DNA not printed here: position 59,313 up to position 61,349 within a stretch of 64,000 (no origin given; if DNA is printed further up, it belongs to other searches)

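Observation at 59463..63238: Family A: five paralogs of an unassigned ~580-aa polytopic membrane protein, two of them in tandem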

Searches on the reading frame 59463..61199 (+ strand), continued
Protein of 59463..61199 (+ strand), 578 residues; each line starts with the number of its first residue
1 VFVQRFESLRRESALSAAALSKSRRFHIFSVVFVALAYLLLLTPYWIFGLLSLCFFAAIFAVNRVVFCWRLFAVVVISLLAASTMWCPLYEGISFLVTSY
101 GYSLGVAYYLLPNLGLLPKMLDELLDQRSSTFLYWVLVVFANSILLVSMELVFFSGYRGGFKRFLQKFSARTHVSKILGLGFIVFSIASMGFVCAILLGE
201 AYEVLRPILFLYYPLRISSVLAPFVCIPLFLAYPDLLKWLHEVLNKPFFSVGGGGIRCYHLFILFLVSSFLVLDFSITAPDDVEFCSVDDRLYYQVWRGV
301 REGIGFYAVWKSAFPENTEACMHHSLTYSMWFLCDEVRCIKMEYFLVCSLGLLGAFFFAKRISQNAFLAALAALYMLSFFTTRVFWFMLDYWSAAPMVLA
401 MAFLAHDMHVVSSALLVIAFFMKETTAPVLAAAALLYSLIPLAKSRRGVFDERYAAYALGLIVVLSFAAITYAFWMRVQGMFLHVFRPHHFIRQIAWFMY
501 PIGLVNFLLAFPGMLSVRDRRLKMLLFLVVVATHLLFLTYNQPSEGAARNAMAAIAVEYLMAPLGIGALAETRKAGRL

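Call 38: fold_search(model_id=the predicted structure, library=pdb)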
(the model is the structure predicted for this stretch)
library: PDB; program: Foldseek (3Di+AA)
matches with E <= 10: 264; with E <= 0.001: 0
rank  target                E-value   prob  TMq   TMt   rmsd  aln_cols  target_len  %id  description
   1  7e9s_A                2.8e-02  1.00  0.30  0.22   9.8       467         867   10  Archaeal oligosaccharyltransferase AglB from Archaeoglobus fulgidus in complex with an inhibitory peptide and a dolich (released 2021-09-08)
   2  5f15                  2.9e-02  1.00  0.35  0.37   6.4       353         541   15  Crystal Structure of ArnT from Cupriavidus metallidurans bound to Undecaprenyl phosphate (released 2016-02-17)
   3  5gmy_A                3.1e-02  1.00  0.31  0.23  12.4       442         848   10  Crystal structure of the Archaeoglobus fulgidus oligosaccharyltransferase (O29867_ARCFU) tethered with an acceptor pep (released 2017-02-01)
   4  9ckz_A                3.4e-02  0.38  0.13  0.13  25.8       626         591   13  Cryo-EM structure of human XPR1 in apo state (released 2025-06-18)
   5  5ezm                  4.5e-02  1.00  0.35  0.37   6.7       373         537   17  Crystal Structure of ArnT from Cupriavidus metallidurans in the apo state (released 2016-02-17)
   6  6gxc_A                4.7e-02  1.00  0.37  0.31   8.9       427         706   13  Bacterial oligosaccharyltransferase PglB in complex with an inhibitory peptide and a reactive lipid-linked oligosaccha (released 2018-11-14)
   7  9dvp_A                4.9e-02  0.30  0.13  0.13  24.2       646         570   11  Structure of the phosphate exporter XPR1/SLC53A1, Pi and InsP8-bound, intracellular gate closed state (released 2025-04-02)
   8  5ogl_A                6.8e-02  1.00  0.36  0.30   8.0       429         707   11  Structure of bacterial oligosaccharyltransferase PglB in complex with an acceptor peptide and an lipid-linked oligosac (released 2017-10-25)
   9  9n9j_I                8.3e-02  1.00  0.33  0.28  10.0       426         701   12  Structure of a GRP94 folding intermediate engaged with a CCDC134- and FKBP11-bound secretory translocon (released 2025-11-19)
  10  9dvn_A                1.2e-01  0.20  0.13  0.13  24.7       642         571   13  Structure of the phosphate exporter XPR1/SLC53A1, InsP8-bound, intracellular gate closed state (released 2025-04-02)
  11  3rce_A                1.6e-01  1.00  0.36  0.31  10.2       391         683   14  Bacterial oligosaccharyltransferase PglB (released 2011-06-15)
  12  3waj                  1.7e-01  0.99  0.29  0.22  13.5       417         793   10  Crystal structure of the Archaeoglobus fulgidus oligosaccharyltransferase (O29867_ARCFU) complex with Zn and sulfate (released 2013-10-30)
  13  8pn9_A                1.9e-01  0.97  0.29  0.26  12.0       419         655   12  Structure of human oligosaccharyltransferase OST-A complex bound to NGI-1 (released 2024-05-08)
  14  4av6_B                2.4e-01  0.10  0.12  0.11  26.6       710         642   12  Crystal structure of Thermotoga maritima sodium pumping membrane integral pyrophosphatase at 4 A in complex with phosp (released 2012-08-08)
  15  9ijy_A                2.8e-01  0.20  0.14  0.18  21.4       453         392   11  Homo sapiens Xenotropic and Polytropic Retrovirus Receptor 1 (XPR1) with Y22A/E23A/K26A mutations (released 2025-01-22)
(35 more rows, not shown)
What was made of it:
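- The full-length model gives the same set (call 38).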

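Call 41: find_related_loci(query=A5, collection=metagenome_contigs, flank=10000)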
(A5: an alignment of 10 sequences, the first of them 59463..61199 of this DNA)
Query A5 (578 aa) in metagenome_contigs; peptide patterns used: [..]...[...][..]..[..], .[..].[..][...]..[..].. (x = any residue, [..] = any of these).
47 stretches matched a pattern; 1 encode a relative of the query (tblastn E <= 1e-3); 1 distinct loci.
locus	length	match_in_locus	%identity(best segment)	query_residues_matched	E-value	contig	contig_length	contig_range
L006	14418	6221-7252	30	215-565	9e-36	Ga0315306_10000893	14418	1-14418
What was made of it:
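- Tried and rejected: The JGI metagenome scan found one locus only (L006, call 41).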

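Call 44: search_solved_structures(query=A4, max_evalue=10, show_alignments=3)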
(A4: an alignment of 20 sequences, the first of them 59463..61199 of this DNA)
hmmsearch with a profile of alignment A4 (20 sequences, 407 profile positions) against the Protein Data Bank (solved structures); distinct sequences matched with E-value up to 10: 1.
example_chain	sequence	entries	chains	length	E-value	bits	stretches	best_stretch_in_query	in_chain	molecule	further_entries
5xg5_A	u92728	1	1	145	1.9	10.8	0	89-126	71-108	MITSUBA-1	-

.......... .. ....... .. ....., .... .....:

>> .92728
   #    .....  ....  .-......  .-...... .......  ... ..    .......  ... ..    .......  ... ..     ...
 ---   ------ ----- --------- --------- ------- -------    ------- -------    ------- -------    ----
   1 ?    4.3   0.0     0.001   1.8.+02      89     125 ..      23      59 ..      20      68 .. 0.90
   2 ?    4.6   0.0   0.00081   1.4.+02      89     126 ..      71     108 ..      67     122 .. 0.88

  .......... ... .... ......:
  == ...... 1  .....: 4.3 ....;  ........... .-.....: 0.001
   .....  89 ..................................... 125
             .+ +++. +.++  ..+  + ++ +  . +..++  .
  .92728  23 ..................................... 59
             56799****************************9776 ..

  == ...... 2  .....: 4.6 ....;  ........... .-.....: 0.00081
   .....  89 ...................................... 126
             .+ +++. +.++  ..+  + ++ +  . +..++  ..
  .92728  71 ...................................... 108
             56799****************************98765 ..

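Call 45: search_protein_families(library=ncbifam, proteins=[window:59463-61199:+, P0007, P0009, P0011, P0013, P0014, P0019, P0022], max_evalue=1)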
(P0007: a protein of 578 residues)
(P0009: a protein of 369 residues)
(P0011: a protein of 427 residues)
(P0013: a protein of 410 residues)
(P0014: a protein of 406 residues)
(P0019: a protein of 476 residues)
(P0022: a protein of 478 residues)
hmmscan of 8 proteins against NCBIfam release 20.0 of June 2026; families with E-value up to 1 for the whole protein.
window:59463-61199:+ (578 aa): 0 families

P0007 (578 aa): 0 families

P0009 (369 aa): 0 families

P0011 (427 aa): 2 families
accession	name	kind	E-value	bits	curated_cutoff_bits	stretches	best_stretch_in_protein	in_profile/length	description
NF009025.0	PRK12361.1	equivalog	0.16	10.1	505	1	157-231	11-85/546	hypothetical protein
NF033565.0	trans_MerF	equivalog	0.52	10.2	50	0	333-366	20-53/59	mercury resistance system transport protein MerF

P0013 (410 aa): 2 families
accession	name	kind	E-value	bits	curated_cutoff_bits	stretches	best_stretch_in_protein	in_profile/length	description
TIGR01615.1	A_thal_3542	domain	0.042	13.7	80.05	1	3-73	45-114/131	uncharacterized plant-specific domain TIGR01615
NF033486.1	harvest_ssl1498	equivalog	0.08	12.9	45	0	20-47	21-48/53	photosystem II assembly protein Psb34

P0014 (406 aa): 0 families

P0019 (476 aa): 1 family
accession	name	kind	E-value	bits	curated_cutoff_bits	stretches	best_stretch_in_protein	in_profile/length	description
NF046093.1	AZOBR_p60025_fam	subfamily_domain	5.7e-05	22.4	150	1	230-355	108-231/232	AZOBR_p60025 family cell surface glycopolymer formation protein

P0022 (478 aa): 0 families

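Call 51: search_solved_structures(query=L006:7303-8016:+, max_evalue=0.00001)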
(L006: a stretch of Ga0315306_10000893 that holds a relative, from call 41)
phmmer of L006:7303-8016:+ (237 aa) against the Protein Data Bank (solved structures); distinct sequences matched with E-value up to 0.00001: 13.
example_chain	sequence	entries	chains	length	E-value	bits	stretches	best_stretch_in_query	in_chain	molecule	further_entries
5mlz_A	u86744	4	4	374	2.2e-42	148.5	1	3-213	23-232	Dolichol monophosphate mannose synthase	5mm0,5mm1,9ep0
5ekp_C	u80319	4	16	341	5.7e-18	68.6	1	4-233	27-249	Uncharacterized glycosyltransferase sll0501 | Glycosyltransferase sll0501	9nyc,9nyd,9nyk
9nye_A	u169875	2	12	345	5.9e-18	68.6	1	4-233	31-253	Glycosyltransferase sll0501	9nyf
5eke_A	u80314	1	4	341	3.8e-17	65.9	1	4-224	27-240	Uncharacterized glycosyltransferase sll0501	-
9hwj_A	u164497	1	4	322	2.5e-16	63.3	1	2-167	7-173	Undecaprenyl-phosphate 4-deoxy-4-formamido-L-arabinose transferase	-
9bhc_C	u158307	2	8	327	5.3e-16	62.2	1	2-211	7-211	Undecaprenyl-phosphate 4-deoxy-4-formamido-L-arabinose transferase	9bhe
8vxh_A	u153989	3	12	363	7.1e-16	61.8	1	2-167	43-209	Undecaprenyl-phosphate 4-deoxy-4-formamido-L-arabinose transferase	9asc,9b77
3bcv_A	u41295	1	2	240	7.3e-10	42.1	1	2-95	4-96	Putative glycosyltransferase protein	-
2z87_A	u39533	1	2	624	1.3e-07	34.7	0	3-94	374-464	Chondroitin synthase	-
2z86_A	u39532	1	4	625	1.3e-07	34.7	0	3-94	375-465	Chondroitin synthase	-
6yv7_B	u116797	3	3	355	2.2e-07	34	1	4-98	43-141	Glycosyl transferase, family 2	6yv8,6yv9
6yv7_A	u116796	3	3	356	2.2e-07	34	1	4-98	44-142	Glycosyl transferase, family 2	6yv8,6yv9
8bz4_A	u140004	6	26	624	1e-05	28.6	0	4-102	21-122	Glycosyltransferase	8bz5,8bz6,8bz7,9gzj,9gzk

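Call 60: list_cluster_members(proteins=[P0006, P0002, P0007, P0009, P0010, P0011, P0013, P0014, P0019, P0022])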
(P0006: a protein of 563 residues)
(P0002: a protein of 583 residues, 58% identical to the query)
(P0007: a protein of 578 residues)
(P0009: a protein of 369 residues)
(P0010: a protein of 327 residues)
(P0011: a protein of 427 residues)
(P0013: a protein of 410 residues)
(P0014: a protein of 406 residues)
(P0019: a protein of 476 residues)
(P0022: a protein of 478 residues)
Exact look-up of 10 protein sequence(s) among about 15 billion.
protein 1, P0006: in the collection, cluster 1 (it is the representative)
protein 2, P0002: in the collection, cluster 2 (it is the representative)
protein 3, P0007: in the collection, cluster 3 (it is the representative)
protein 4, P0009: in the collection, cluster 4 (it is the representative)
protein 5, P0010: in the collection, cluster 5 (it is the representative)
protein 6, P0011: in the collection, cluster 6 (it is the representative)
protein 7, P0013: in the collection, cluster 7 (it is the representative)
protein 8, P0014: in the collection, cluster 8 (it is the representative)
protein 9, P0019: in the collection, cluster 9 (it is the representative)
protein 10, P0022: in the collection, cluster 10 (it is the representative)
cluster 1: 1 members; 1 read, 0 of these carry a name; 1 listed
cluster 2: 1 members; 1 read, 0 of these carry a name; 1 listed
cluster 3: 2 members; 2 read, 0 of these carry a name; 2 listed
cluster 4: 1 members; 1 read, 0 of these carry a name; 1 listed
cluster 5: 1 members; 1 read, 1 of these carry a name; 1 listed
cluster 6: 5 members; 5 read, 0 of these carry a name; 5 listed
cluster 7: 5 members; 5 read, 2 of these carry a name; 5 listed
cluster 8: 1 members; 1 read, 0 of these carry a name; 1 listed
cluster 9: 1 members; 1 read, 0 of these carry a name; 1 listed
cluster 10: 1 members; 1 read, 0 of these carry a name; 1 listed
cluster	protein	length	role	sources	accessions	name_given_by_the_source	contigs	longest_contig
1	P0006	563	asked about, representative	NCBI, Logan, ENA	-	-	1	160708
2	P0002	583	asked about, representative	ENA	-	-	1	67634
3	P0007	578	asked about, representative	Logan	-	-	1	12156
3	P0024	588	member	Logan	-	-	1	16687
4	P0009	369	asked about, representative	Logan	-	-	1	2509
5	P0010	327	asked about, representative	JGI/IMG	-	hypothetical protein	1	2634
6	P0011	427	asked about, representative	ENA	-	-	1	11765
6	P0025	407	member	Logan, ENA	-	-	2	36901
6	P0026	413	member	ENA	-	-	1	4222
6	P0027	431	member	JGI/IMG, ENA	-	-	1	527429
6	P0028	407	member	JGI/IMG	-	-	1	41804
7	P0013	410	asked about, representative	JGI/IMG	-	hypothetical protein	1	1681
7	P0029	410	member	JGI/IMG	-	hypothetical protein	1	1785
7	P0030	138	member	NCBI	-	-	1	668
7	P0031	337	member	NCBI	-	-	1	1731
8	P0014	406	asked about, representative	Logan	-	-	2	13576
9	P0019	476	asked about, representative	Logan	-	-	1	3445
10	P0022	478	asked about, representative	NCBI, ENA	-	-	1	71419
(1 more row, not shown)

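Call 66: find_encoding_contigs(protein=P0022, flank=6000, max_places=2)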
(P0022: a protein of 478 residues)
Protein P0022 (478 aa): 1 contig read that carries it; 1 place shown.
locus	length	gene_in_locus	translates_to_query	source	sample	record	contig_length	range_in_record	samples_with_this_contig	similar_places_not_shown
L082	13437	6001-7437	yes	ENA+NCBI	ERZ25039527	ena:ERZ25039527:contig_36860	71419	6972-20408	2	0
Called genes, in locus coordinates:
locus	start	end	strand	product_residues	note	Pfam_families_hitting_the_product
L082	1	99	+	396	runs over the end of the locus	PF14522:Cytochrome_C7 (faint)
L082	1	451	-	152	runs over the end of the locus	-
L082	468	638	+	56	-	-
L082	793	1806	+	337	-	PF14522:Cytochrome_C7 (faint), PF14537:Cytochrom_c3_2 (faint)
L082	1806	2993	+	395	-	PF14522:Cytochrome_C7 (faint), PF14537:Cytochrom_c3_2 (faint), PF22113:Mtrc-MtrF_II-IV_dom (faint)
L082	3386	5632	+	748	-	PF14522:Cytochrome_C7 (faint), PF14537:Cytochrom_c3_2 (faint), PF22113:Mtrc-MtrF_II-IV_dom (faint)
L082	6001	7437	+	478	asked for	-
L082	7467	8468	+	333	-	PF00535:Glycos_transf_2, PF10111:Glyco_tranf_2_2 (weak), PF13641:Glyco_tranf_2_3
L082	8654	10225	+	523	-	PF00682:HMGL-like, PF22617:HCS_D2, PF08502:LeuA_dimer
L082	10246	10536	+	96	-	-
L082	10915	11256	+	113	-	PF13692:Glyco_trans_1_4 (weak), PF00534:Glycos_transf_1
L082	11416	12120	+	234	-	PF00535:Glycos_transf_2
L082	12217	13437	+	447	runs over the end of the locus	PF00330:Aconitase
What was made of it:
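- Distant module-only relatives occur with a GtrB gene but without PMT_2 partners (call 66).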

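Call 67: find_encoding_contigs(protein=P0011, flank=6000, max_places=2)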
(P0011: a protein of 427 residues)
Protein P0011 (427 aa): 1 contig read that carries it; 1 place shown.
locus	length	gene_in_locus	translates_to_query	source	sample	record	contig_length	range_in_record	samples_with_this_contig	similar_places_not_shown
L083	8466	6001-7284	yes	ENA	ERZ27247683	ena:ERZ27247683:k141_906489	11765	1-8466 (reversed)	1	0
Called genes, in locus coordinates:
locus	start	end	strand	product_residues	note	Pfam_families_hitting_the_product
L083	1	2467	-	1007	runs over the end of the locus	-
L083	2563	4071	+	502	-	PF00535:Glycos_transf_2, PF01209:Ubie_methyltran, PF05401:NodS, PF13489:Methyltransf_23, PF08241:Methyltransf_11, PF08242:Methyltransf_12, PF13649:Methyltransf_25, PF13847:Methyltransf_31, +3 more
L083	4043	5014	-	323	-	PF13506:Glyco_transf_21 (weak), PF13641:Glyco_tranf_2_3, PF00535:Glycos_transf_2, PF10111:Glyco_tranf_2_2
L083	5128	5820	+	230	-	PF01209:Ubie_methyltran, PF13489:Methyltransf_23, PF07021:MetW (weak), PF13847:Methyltransf_31, PF08241:Methyltransf_11, PF08242:Methyltransf_12, PF13649:Methyltransf_25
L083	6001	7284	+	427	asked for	-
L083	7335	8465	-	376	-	?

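Call 68: find_encoding_contigs(protein=P0014, flank=6000, max_places=2)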
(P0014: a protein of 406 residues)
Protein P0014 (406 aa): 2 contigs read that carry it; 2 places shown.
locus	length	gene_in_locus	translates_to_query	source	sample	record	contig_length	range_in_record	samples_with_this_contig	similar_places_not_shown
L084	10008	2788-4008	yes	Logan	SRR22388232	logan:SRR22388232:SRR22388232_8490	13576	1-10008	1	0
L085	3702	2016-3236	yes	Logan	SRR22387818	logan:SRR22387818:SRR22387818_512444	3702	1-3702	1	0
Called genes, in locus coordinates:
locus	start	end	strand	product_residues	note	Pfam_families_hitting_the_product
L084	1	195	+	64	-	?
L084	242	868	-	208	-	PF01209:Ubie_methyltran, PF05401:NodS (weak), PF13489:Methyltransf_23, PF13847:Methyltransf_31, PF08241:Methyltransf_11, PF08242:Methyltransf_12, PF13649:Methyltransf_25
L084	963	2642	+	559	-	PF00515:TPR_1, PF07719:TPR_2, PF13176:TPR_7 (weak), PF13181:TPR_8, PF13414:TPR_11, PF13424:TPR_12 (weak), PF13432:TPR_16, PF14559:TPR_19, +4 more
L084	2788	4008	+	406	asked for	-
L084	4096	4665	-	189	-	PF07963:N_methyl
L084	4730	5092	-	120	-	PF05635:23S_rRNA_IVP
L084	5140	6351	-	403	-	PF28597:T2SSF_N, PF00482:T2SSF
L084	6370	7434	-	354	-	PF00437:T2SSE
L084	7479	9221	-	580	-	PF05157:MshEN, PF00437:T2SSE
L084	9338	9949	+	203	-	PF13177:DNA_pol3_delta2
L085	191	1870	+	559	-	PF00515:TPR_1, PF07719:TPR_2, PF13176:TPR_7 (weak), PF13181:TPR_8, PF13414:TPR_11, PF13424:TPR_12 (weak), PF13432:TPR_16, PF14559:TPR_19, +4 more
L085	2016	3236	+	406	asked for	-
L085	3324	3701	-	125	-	?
